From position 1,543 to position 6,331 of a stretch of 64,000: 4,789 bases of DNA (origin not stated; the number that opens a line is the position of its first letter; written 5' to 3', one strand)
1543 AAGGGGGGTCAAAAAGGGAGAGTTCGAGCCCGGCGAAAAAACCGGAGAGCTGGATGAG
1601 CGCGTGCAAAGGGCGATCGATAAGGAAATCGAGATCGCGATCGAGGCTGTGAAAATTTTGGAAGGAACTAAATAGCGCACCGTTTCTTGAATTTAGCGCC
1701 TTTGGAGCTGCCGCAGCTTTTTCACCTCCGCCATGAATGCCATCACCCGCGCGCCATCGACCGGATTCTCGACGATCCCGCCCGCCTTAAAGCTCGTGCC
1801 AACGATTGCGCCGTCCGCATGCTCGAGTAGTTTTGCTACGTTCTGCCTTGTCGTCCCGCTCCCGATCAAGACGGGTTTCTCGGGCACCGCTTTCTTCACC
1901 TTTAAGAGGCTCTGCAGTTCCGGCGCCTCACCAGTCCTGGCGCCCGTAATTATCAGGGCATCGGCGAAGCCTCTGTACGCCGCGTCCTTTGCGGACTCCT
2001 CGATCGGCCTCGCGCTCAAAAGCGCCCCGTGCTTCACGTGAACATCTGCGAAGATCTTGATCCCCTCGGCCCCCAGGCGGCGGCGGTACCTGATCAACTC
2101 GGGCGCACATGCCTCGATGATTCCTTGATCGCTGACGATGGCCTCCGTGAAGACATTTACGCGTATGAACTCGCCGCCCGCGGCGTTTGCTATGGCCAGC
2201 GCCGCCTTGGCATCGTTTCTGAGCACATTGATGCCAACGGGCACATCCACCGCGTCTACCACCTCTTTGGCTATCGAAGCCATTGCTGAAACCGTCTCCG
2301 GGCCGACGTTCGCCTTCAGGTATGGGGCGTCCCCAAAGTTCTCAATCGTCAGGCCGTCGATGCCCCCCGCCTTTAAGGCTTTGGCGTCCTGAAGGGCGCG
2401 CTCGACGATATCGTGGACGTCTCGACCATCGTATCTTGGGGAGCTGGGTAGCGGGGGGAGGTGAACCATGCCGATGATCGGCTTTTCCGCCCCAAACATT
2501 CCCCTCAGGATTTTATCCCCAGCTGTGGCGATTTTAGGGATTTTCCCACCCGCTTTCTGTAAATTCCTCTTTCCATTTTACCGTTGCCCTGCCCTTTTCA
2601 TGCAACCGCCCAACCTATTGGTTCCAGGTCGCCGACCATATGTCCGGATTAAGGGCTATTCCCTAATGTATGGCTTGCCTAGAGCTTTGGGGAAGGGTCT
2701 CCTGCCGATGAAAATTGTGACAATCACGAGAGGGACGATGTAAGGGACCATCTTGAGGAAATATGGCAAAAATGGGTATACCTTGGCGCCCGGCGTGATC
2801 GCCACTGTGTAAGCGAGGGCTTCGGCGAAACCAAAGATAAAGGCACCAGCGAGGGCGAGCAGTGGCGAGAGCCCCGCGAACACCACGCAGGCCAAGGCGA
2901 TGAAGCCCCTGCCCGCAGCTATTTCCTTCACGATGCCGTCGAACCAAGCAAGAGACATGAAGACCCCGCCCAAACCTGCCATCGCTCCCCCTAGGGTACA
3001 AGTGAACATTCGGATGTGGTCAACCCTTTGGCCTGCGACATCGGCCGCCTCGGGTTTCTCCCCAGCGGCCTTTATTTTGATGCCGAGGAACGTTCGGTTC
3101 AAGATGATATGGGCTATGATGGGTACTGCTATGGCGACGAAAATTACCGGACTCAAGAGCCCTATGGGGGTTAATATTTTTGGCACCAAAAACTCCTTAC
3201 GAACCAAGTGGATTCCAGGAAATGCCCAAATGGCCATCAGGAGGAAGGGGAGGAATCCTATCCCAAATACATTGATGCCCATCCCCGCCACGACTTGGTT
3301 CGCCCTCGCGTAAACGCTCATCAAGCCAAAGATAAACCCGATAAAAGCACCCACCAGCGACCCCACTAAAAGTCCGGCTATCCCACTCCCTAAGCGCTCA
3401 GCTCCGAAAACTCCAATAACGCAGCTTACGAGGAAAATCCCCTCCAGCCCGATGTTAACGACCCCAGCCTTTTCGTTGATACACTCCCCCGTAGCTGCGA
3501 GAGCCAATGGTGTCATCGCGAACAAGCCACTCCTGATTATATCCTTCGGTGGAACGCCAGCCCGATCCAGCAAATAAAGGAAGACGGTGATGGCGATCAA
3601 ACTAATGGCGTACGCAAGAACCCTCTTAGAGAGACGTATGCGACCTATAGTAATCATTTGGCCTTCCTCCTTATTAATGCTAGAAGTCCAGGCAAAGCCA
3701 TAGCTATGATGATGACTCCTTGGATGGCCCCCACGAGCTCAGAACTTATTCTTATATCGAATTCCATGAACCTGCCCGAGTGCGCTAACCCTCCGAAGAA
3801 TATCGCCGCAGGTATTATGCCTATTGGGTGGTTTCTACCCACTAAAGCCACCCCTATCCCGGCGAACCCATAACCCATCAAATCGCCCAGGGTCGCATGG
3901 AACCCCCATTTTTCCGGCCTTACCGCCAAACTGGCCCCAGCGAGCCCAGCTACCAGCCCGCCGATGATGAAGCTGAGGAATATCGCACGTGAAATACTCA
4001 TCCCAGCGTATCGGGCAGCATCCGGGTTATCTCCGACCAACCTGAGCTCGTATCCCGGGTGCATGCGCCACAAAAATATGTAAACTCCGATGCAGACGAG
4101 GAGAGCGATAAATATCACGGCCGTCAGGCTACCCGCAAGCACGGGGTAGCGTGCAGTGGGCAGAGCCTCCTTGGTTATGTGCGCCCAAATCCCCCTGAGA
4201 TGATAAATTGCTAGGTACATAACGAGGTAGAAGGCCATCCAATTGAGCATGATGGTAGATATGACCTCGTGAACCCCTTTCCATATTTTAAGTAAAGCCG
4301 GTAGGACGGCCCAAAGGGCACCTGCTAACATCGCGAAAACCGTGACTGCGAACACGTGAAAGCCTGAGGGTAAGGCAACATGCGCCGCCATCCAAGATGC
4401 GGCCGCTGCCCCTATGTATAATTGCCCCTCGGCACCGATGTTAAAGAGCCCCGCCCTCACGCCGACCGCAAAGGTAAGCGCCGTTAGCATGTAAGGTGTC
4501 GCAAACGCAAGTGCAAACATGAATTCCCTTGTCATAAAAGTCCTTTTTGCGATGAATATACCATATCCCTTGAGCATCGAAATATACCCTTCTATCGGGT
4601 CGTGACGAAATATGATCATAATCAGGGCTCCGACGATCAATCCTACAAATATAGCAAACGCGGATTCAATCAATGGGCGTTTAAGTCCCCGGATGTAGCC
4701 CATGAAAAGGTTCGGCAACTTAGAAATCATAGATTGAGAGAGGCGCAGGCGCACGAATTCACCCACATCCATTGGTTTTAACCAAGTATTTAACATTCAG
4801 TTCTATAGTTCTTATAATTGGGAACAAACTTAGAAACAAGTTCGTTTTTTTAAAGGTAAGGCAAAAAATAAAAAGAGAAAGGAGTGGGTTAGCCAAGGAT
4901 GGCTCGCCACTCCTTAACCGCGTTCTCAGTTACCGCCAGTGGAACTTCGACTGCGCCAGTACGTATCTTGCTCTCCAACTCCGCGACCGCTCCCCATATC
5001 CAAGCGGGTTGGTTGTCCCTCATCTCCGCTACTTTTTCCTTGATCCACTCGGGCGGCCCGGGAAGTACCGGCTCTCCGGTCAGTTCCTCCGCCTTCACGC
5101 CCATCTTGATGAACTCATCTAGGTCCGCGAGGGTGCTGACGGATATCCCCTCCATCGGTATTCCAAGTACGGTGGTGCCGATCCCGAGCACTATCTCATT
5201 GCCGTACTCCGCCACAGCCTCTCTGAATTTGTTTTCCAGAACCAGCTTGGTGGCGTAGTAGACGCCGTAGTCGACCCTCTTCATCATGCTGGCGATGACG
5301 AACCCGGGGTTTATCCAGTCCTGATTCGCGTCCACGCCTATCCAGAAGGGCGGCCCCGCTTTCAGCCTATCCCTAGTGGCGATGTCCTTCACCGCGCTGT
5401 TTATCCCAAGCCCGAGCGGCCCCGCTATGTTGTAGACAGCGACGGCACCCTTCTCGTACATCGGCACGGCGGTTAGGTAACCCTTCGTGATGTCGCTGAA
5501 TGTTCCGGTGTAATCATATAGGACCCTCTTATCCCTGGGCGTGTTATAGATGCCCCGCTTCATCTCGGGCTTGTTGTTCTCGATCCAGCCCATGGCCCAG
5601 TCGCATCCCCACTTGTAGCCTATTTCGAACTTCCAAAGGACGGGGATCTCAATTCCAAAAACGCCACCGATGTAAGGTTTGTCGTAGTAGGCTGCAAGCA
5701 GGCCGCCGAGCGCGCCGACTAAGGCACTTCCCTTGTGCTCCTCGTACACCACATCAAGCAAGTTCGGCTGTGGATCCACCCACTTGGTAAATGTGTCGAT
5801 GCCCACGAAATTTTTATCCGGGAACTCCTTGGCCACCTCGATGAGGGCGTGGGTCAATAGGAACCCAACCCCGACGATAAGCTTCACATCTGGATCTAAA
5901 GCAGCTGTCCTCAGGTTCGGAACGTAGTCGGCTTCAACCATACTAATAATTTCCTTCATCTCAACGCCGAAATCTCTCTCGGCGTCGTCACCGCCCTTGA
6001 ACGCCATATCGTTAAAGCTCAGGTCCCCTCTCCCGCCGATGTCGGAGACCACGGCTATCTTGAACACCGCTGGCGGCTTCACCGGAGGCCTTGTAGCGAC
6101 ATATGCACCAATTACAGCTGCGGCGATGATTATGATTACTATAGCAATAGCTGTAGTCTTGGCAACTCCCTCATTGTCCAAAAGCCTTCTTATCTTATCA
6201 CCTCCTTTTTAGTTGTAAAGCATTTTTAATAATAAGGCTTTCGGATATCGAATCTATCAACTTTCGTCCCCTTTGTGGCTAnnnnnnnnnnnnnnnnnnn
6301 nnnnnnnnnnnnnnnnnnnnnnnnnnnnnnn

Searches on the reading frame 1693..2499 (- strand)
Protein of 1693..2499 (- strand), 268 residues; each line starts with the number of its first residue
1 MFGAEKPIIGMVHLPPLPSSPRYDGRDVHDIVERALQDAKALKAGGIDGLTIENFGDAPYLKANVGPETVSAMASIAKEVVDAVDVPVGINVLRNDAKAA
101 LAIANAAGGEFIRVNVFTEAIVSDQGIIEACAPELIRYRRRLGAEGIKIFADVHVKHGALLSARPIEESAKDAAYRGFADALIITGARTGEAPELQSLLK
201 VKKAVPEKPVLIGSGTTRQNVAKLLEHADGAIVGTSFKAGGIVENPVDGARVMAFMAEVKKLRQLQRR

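Call 87: find_encoding_contigs(protein=window:1693-2499:-, flank=10000, max_places=2)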
Protein window:1693-2499:- (268 aa): 1 contig read that carries it; 1 place shown.
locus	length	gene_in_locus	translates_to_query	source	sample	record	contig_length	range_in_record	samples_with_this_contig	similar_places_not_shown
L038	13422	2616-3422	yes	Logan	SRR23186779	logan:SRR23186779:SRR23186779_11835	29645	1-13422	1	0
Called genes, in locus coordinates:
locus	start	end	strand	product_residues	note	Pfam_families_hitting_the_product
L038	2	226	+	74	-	?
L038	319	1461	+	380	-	PF02653:BPD_transp_2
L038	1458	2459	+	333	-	PF02653:BPD_transp_2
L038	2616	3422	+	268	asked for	PF03437:BtpA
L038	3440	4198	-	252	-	PF01048:PNP_UDP_1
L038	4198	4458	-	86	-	PF03083:MtN3_slv, PF04193:PQ-loop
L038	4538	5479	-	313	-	PF00294:PfkB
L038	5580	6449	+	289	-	PF03437:BtpA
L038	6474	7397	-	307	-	PF00294:PfkB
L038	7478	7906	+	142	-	PF01951:Archease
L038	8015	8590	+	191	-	PF14528:LAGLIDADG_3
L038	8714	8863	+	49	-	-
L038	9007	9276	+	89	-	-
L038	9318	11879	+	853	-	PF14890:Intein_splicing, PF14528:LAGLIDADG_3 (faint), PF01139:RtcB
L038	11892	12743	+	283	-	PF02598:Methyltrn_RNA_3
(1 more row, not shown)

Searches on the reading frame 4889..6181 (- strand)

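Call 8: search_protein_families(library=pfam, proteins=[window:4889-6181:-], max_evalue=0.001)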
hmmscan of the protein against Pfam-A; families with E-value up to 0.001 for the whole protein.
window:4889-6181:- (430 aa): 1 family
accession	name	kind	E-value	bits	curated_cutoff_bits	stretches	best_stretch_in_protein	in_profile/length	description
PF02608.20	Bmp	-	2.3e-35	122.5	24.1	2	43-192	4-148/301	ABC transporter substrate-binding protein PnrA-like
